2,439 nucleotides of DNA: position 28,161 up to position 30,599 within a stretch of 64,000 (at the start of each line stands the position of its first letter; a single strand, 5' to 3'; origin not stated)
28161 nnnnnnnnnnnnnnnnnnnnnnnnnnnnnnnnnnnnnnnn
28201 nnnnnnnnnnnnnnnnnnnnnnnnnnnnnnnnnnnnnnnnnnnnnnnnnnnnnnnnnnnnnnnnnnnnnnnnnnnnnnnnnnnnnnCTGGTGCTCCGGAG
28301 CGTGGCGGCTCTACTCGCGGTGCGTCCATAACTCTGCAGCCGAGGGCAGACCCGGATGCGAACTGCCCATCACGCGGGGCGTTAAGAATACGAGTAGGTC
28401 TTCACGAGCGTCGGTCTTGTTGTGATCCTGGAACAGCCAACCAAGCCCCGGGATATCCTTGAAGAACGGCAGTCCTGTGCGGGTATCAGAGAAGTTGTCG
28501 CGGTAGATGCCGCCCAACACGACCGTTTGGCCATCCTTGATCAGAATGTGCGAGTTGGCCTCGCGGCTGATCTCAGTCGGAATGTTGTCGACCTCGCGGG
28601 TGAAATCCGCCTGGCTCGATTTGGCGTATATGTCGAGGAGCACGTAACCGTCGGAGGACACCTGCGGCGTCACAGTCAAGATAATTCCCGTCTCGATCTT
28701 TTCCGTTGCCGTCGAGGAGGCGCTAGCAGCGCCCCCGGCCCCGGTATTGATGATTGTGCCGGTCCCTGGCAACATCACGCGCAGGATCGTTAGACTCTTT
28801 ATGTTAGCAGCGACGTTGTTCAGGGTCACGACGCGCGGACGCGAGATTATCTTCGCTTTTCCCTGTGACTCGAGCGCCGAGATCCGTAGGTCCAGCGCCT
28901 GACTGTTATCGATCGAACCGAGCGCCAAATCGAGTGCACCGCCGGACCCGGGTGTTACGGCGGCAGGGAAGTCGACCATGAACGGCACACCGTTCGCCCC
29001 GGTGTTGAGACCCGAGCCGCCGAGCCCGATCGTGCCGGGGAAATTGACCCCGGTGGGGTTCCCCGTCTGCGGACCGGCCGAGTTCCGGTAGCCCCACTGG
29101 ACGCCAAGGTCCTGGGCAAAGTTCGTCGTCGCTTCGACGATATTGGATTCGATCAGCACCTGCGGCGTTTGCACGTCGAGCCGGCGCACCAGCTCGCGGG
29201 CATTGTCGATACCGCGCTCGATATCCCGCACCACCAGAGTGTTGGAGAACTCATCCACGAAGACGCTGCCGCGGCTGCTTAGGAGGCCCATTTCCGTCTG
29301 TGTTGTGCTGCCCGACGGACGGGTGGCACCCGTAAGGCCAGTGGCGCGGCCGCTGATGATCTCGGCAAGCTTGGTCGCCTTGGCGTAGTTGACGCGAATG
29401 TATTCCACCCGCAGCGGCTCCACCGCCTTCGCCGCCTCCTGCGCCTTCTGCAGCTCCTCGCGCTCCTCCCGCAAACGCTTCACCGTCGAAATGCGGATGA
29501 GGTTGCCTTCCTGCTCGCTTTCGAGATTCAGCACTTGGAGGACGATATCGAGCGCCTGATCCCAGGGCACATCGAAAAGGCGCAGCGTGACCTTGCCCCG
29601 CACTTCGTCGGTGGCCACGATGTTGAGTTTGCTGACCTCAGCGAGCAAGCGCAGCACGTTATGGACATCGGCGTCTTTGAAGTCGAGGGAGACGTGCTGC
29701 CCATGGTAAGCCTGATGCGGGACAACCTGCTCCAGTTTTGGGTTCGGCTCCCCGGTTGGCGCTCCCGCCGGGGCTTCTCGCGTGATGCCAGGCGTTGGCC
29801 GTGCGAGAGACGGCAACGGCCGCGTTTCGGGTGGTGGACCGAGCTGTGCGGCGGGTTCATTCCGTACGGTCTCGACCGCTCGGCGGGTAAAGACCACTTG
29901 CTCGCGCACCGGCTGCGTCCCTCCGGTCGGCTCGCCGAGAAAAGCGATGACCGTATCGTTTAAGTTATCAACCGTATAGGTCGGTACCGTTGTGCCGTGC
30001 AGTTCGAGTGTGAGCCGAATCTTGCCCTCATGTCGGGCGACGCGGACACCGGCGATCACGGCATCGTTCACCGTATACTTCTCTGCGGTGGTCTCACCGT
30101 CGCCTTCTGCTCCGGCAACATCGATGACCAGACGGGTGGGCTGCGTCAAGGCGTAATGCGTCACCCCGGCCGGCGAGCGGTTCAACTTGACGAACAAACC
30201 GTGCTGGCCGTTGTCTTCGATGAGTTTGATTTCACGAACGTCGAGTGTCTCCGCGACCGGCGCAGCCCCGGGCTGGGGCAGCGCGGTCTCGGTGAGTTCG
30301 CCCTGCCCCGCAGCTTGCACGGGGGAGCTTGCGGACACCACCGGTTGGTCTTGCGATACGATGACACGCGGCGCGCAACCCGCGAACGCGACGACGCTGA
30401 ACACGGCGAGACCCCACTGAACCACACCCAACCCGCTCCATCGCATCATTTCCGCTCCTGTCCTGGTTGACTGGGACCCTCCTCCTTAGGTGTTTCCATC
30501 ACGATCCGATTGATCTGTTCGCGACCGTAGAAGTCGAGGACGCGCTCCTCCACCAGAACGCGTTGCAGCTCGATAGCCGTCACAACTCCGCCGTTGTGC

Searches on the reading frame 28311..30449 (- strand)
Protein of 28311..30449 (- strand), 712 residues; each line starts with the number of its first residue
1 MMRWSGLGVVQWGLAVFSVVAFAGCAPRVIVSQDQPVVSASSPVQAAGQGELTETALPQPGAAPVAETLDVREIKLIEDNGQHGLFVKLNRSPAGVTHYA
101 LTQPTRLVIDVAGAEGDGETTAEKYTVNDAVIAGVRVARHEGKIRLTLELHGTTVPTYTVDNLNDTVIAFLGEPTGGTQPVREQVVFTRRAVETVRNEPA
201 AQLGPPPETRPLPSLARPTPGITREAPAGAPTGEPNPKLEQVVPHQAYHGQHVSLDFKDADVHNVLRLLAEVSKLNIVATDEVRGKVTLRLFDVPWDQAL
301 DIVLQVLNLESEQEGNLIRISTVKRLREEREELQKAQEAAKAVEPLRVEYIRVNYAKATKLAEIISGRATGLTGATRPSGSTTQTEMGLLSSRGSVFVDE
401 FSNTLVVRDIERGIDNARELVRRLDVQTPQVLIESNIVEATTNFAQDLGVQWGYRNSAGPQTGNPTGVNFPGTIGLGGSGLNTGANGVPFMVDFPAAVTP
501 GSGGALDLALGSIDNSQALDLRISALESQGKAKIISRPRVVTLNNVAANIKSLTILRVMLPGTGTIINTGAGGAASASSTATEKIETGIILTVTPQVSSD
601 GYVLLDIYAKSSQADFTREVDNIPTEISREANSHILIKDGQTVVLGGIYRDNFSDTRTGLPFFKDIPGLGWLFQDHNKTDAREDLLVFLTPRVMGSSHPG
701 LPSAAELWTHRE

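Call 29: search_protein_families(library=pfam, proteins=[window:28314-30449:-], max_evalue=0.01)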
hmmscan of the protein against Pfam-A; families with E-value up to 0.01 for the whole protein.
window:28314-30449:- (712 aa): 6 families
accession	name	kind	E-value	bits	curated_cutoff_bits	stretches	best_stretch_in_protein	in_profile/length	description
PF00263.26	Secretin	-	1.3e-42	145.7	27.5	1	525-694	1-168/169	Bacterial type II and III secretion system protein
PF03958.22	Secretin_N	-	5.6e-10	39.7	28.2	1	348-430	1-69/69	Bacterial type II/III secretion system short domain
PF11741.13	AMIN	-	1.7e-08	34.9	20.5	1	84-161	12-90/101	AMIN domain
PF07660.19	STN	-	3.5e-07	30.4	28.4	1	275-321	1-50/52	Secretin and TonB N terminus short domain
PF21305.2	type_II_gspD_N0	-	4.4e-06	26.9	27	1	255-309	1-56/71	GspD-like, N0 domain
PF24837.1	AMIN-like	-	0.00017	22.2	27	0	59-112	75-128/129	AMIN-like domain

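Call 64: find_encoding_contigs(protein=window:28311-30449:-, flank=10000, max_places=1)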
Protein window:28311-30449:- (712 aa): 15 contigs read that carry it; 1 place shown.
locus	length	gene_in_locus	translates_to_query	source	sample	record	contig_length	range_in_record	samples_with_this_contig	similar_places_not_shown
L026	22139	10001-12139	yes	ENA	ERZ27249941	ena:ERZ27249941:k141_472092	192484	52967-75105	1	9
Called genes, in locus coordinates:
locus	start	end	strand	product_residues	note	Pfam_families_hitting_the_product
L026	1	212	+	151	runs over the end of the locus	-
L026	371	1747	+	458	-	PF00206:Lyase_1, PF14698:ASL_C2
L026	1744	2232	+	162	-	-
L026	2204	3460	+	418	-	PF00278:Orn_DAP_Arg_deC, PF01168:Ala_racemase_N (weak), PF02784:Orn_Arg_deC_N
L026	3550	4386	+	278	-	PF01678:DAP_epimerase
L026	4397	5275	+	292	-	PF00701:DHDPS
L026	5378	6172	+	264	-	PF01113:DapB_N, PF05173:DapB_C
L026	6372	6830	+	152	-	PF01728:FtsJ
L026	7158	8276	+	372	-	PF11104:PilM_2, PF05134:T2SSL (weak), PF14450:FtsA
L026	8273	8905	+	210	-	PF05137:PilN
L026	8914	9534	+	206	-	PF04350:PilO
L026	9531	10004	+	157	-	PF04351:PilP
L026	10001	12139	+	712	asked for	PF11741:AMIN, PF21305:type_II_gspD_N0 (weak), PF07660:STN (weak), PF03958:Secretin_N, PF00263:Secretin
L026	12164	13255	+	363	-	PF00465:Fe-ADH (faint), PF13685:Fe-ADH_2, PF01761:DHQ_synthase, PF24621:DHQS_C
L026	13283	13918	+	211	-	-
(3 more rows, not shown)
